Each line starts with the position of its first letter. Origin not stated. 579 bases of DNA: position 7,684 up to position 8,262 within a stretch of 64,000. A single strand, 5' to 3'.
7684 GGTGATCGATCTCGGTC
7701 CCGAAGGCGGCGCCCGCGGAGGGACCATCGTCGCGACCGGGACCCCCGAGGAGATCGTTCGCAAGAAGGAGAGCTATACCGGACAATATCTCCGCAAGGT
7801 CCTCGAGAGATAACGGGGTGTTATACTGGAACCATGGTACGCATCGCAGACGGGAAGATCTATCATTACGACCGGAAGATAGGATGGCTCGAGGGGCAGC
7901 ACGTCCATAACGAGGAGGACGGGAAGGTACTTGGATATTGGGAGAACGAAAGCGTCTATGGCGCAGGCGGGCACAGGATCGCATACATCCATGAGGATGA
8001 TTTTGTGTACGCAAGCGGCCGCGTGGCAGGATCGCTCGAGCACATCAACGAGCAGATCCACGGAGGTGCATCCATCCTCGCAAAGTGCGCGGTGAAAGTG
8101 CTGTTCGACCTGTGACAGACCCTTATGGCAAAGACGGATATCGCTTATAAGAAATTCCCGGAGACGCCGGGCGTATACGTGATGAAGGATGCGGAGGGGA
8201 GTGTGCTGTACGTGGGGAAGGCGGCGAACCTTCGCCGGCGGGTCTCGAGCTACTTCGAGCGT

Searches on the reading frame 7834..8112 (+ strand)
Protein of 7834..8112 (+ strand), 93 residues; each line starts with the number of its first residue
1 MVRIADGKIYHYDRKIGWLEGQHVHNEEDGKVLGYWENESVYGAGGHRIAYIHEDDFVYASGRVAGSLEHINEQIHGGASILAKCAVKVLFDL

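Call 60: search_protein_families(library=pfam, proteins=[window:7834-8112:+], max_evalue=0.1)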
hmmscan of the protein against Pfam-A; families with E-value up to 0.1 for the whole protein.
window:7834-8112:+ (93 aa): 2 families
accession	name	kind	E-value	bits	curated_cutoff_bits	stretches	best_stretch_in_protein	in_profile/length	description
PF21785.3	Bflower_2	-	7.9e-05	22.9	38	1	7-72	18-82/112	5-fold beta-flower protein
PF21784.3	Bflower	-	0.0012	19.6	25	1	28-69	6-48/116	4-fold beta flower protein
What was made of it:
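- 7834..8115 (+): Conserved 93-aa gene between uvrA and uvrC (weak beta-flower match). Pfam Bflower_2 at E = 7.9e-5, below the gathering score (call 60).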
